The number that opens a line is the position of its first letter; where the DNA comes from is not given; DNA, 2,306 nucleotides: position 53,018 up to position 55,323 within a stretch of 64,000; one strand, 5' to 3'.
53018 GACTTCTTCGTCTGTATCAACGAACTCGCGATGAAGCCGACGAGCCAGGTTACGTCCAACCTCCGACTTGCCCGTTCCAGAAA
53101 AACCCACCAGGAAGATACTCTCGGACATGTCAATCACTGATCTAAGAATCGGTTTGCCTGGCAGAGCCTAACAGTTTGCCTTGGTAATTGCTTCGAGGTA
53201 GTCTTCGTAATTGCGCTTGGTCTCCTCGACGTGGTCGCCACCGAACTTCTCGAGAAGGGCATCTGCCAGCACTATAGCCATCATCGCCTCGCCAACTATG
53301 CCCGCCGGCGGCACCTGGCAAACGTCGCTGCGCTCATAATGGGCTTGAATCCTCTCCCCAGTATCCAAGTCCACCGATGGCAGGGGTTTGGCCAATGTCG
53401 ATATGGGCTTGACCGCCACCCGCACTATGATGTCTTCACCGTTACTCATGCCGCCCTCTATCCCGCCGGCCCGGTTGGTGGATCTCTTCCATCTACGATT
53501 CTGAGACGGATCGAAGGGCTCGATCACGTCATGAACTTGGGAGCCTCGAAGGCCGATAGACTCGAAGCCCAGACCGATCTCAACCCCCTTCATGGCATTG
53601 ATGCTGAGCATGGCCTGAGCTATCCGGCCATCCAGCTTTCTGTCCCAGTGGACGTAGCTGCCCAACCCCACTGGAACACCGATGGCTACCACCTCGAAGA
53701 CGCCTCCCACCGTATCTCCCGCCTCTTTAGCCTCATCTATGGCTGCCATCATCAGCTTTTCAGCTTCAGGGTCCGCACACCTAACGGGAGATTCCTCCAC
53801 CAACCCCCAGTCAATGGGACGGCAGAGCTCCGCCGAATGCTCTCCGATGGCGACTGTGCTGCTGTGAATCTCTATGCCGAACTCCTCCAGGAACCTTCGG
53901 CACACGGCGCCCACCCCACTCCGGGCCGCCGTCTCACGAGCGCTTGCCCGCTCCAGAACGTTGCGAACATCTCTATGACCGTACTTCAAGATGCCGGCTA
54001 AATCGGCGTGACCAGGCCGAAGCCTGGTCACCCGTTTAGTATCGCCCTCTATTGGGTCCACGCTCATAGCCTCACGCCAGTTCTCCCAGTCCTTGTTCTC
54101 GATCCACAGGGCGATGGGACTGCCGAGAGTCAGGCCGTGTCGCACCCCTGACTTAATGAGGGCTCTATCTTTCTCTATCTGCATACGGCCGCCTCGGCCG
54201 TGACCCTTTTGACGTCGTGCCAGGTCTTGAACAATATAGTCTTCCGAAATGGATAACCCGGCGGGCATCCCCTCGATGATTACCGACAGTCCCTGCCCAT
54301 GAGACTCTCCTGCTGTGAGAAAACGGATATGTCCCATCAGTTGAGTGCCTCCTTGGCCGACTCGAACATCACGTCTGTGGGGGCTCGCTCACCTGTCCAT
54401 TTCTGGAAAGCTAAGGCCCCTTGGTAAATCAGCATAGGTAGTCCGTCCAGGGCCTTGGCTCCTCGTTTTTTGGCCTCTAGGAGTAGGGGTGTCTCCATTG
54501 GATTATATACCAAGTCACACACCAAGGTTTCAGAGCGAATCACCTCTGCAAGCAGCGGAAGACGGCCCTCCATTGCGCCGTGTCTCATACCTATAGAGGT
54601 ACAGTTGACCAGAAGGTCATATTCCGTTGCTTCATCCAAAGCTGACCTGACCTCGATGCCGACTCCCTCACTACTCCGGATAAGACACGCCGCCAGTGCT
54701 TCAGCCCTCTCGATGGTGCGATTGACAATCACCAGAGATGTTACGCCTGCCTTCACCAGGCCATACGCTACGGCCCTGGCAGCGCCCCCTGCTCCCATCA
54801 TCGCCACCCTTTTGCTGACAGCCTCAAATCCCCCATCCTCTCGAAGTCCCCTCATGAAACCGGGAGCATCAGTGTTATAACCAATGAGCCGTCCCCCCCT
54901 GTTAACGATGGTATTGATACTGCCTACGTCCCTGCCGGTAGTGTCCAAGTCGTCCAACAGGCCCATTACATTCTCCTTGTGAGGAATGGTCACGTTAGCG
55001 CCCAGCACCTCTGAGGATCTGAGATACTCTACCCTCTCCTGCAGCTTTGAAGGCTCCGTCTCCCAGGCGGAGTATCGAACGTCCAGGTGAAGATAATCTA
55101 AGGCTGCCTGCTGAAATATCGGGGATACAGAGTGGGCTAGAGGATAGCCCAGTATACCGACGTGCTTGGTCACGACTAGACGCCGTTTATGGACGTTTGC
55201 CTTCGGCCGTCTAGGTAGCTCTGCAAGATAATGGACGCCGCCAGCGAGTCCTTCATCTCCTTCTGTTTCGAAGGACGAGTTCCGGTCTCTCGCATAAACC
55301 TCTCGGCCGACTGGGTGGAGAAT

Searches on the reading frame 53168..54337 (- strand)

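Call 5: search_protein_families(library=pfam, proteins=[window:53168-54337:-], max_evalue=0.01)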
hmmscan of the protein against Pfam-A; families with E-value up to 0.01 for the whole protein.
window:53168-54337:- (389 aa): 1 family
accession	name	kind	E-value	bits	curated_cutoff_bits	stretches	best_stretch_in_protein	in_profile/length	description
PF01264.26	Chorismate_synt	-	1.1e-120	402.7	27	1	4-362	1-327/327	Chorismate synthase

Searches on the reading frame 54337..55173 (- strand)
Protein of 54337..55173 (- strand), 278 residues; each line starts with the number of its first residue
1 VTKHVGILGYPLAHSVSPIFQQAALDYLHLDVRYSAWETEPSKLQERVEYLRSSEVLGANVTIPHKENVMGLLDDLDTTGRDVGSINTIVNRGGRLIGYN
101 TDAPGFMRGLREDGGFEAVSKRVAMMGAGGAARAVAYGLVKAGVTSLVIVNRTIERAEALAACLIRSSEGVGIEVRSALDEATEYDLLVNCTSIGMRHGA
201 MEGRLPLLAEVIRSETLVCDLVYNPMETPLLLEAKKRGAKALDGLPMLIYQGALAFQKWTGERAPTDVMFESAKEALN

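Call 5: search_protein_families(library=pfam, proteins=[window:54337-55173:-], max_evalue=0.01)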
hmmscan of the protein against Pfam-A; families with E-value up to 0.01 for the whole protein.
window:54337-55173:- (278 aa): 5 families
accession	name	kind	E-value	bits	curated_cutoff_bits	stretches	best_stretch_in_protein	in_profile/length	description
PF08501.16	Shikimate_dh_N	-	3.5e-23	82.1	27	1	7-89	1-83/83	Shikimate dehydrogenase substrate binding domain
PF18317.6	SDH_C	-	1.1e-11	44.7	25.8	1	244-269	1-26/31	Shikimate 5'-dehydrogenase C-terminal domain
PF01488.26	Shikimate_DH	-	3e-09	37.5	24.3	1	120-193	12-84/138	Shikimate / quinate 5-dehydrogenase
PF03807.23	F420_oxidored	-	0.00028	21.9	21.6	1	122-189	1-64/94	NADP oxidoreductase coenzyme F420-dependent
PF03435.24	Sacchrp_dh_NADP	-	0.0025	18.6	25.1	1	123-193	1-77/129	Saccharopine dehydrogenase NADP binding domain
